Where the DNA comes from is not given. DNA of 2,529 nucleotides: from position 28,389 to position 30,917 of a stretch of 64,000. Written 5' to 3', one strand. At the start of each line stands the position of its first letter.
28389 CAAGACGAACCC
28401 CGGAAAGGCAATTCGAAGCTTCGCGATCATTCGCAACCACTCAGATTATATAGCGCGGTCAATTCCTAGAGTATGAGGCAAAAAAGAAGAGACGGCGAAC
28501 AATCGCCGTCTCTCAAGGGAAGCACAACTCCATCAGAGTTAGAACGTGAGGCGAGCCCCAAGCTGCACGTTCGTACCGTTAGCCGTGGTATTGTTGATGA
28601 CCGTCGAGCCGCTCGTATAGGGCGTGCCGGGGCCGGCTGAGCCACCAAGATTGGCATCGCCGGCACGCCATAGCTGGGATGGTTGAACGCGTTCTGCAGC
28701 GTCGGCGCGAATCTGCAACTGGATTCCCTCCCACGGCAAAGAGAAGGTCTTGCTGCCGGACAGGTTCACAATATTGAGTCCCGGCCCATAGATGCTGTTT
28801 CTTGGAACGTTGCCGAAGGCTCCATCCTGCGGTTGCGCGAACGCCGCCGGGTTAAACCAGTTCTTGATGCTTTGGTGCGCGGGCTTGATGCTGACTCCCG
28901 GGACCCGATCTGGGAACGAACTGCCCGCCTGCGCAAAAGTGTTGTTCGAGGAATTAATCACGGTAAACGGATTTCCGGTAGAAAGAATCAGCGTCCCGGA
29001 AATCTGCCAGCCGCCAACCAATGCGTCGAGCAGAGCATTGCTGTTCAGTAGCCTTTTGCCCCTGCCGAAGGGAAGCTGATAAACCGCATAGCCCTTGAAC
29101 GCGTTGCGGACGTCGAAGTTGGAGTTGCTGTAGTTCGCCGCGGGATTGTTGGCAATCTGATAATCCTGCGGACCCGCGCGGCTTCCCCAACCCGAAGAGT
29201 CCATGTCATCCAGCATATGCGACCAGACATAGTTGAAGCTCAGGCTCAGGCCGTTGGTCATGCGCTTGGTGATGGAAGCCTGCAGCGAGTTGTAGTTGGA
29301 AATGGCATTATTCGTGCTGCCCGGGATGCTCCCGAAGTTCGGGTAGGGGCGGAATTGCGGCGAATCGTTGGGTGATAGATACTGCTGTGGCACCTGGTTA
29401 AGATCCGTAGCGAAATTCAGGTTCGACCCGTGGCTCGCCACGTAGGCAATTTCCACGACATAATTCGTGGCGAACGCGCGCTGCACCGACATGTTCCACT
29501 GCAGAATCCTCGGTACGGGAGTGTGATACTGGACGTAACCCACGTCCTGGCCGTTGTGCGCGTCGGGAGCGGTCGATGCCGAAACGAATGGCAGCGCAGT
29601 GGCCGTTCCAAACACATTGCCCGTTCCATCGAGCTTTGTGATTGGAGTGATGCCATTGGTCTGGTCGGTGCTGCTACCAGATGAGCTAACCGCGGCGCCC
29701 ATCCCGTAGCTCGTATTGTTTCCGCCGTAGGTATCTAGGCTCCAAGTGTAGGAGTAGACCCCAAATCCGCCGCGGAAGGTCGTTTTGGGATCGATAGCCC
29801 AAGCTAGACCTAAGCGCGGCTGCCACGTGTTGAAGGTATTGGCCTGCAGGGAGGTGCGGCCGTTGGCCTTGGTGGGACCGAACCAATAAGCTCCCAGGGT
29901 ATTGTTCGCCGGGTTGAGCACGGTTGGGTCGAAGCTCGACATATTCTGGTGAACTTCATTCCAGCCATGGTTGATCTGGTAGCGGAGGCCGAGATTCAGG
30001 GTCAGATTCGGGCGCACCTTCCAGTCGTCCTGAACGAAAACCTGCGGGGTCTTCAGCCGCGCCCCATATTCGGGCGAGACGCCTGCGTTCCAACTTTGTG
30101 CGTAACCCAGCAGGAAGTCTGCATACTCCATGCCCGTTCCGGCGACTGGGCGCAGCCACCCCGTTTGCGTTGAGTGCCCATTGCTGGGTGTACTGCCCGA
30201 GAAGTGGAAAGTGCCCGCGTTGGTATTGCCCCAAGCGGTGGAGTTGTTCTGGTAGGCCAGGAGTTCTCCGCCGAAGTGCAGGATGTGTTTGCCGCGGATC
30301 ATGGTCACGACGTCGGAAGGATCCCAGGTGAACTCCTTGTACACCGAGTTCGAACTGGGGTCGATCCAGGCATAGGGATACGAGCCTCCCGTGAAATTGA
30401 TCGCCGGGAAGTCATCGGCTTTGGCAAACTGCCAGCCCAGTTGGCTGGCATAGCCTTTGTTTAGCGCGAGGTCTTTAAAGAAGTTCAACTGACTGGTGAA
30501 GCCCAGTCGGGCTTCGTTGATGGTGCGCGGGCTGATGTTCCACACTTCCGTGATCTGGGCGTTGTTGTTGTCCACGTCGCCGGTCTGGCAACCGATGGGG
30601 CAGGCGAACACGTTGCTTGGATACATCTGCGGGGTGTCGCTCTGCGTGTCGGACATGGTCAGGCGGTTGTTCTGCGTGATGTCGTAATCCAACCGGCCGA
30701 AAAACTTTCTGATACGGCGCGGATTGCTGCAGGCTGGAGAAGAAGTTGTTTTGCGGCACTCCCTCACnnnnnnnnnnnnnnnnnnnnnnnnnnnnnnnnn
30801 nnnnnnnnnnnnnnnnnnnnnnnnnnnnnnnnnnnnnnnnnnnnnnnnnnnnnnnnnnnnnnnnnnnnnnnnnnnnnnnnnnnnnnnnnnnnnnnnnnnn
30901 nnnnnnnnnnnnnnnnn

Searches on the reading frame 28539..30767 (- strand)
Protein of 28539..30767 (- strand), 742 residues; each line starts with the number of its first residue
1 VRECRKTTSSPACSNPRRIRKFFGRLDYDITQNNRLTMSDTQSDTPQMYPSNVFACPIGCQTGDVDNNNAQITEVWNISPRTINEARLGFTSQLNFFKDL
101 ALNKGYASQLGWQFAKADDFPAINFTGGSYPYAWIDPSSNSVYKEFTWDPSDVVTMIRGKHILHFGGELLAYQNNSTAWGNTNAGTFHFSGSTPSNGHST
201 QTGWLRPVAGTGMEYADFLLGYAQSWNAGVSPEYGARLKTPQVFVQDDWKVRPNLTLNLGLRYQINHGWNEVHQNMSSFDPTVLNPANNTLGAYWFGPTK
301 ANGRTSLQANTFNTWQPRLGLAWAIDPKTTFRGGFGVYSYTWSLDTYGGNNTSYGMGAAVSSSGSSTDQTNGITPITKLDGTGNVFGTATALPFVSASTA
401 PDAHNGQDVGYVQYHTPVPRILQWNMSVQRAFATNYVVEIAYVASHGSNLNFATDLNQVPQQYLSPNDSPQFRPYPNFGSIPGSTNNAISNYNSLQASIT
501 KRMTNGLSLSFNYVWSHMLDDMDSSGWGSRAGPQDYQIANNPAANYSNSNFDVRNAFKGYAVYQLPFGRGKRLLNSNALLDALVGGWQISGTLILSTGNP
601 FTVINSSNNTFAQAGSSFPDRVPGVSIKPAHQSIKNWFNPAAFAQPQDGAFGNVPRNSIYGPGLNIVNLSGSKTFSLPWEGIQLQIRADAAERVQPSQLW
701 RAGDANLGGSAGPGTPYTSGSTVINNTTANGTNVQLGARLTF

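Call 10: search_protein_families(library=pfam, proteins=[window:28539-30767:-], max_evalue=0.001)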
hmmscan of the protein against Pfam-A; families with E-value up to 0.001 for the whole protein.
window:28539-30767:- (742 aa): 2 families
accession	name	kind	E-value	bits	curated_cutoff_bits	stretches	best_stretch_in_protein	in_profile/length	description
PF25183.1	OMP_b-brl_4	-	1.4e-154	517.1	30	1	15-691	150-803/838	Outer membrane beta barrel domain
PF00593.30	TonB_dep_Rec_b-barrel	-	3.3e-05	24.4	27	1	72-361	28-254/436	TonB dependent receptor-like, beta-barrel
